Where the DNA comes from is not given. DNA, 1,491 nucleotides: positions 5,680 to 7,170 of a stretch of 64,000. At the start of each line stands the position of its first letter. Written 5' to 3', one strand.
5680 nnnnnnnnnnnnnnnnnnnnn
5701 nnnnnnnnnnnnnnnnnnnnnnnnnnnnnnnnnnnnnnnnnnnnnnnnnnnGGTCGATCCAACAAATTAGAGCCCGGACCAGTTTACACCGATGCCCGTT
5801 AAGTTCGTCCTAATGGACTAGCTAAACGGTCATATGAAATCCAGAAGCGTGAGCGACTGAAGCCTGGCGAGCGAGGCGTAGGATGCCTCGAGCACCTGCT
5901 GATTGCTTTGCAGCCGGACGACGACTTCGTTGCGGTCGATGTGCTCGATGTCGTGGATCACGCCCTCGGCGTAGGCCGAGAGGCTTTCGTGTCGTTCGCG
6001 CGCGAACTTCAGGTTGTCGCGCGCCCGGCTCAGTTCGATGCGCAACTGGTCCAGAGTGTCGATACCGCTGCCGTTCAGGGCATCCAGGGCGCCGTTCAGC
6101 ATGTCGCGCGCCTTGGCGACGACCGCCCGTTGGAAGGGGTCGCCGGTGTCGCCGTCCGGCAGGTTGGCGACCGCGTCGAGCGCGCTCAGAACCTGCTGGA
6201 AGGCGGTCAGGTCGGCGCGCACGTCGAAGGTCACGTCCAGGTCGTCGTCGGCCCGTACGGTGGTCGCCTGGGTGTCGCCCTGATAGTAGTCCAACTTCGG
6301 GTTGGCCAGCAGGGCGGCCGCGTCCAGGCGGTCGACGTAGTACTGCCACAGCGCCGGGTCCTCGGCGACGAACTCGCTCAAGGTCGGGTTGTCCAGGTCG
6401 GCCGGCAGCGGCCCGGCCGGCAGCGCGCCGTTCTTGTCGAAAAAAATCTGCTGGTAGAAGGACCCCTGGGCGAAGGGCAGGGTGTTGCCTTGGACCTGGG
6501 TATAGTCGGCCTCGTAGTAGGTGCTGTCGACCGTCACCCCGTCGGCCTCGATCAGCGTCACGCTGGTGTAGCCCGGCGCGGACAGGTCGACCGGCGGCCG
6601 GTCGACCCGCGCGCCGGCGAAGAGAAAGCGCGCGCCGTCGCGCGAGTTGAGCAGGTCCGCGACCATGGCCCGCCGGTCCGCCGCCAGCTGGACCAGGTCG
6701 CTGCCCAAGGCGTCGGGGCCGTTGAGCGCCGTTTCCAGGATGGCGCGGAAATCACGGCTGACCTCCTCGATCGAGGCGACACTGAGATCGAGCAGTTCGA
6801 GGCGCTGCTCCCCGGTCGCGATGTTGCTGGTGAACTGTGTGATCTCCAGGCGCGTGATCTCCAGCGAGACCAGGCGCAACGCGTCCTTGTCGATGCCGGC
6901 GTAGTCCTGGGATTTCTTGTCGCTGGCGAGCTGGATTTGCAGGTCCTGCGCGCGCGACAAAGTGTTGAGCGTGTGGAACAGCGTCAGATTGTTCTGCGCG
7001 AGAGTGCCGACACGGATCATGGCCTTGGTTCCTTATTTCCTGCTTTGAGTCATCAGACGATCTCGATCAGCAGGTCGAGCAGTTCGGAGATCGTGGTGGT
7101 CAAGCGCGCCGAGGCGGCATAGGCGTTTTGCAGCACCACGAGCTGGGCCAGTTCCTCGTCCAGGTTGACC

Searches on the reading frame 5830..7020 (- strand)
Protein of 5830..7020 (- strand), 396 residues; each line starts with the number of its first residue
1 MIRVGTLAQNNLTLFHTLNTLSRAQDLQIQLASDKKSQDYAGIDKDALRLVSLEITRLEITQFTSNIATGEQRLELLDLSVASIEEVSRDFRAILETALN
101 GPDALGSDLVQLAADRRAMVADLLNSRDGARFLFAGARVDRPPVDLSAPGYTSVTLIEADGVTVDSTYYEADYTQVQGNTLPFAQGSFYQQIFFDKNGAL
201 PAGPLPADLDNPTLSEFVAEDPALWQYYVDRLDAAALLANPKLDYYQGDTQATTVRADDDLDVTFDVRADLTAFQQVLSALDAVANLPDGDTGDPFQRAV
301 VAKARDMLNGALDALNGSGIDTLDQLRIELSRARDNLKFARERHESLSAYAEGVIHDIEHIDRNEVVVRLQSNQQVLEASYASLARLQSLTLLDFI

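Call 3: search_protein_families(library=pfam, proteins=[window:5830-7020:-], max_evalue=1)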
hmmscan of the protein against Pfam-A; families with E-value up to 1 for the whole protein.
window:5830-7020:- (396 aa): 2 families
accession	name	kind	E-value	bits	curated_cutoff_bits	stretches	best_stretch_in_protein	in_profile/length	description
PF00700.27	Flagellin_C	-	0.00071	20.3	23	1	353-395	41-85/86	Bacterial flagellin C-terminal helical region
PF23764.1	Beta-barrel_GLAA-B_II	-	0.058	14.1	28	1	329-372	15-55/67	GLAA-B beta-barrel domain II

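Call 4: search_protein_families(library=ncbifam, proteins=[window:5830-7020:-], max_evalue=1)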
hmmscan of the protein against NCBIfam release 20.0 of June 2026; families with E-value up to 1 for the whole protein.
window:5830-7020:- (396 aa): 7 families
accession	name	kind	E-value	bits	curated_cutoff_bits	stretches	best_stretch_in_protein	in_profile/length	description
NF006489.0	PRK08913.1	equivalog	1.7e-41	142.6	217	2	243-396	163-302/303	flagellin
TIGR02550.1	flagell_flgL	equivalog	3e-19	69.6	127.2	2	3-152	1-153/387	flagellar hook-associated protein FlgL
NF004669.0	PRK06008.1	equivalog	2.3e-13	50.2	230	2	267-396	227-348/348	flagellar hook-associated family protein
NF009361.0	PRK12717.1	equivalog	2.2e-10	39.7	407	2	264-394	395-522/524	flagellar hook-associated protein 3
NF005187.0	PRK06663.1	equivalog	1.8e-06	27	337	1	1-144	1-147/419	flagellar hook-associated protein 3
NF005980.0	PRK08073.1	equivalog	0.016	14.5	291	1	3-144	2-145/287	flagellar hook-associated protein 3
NF006265.0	PRK08412.1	equivalog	0.043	11.9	749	1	7-145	6-146/827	flagellar hook-associated protein FlgL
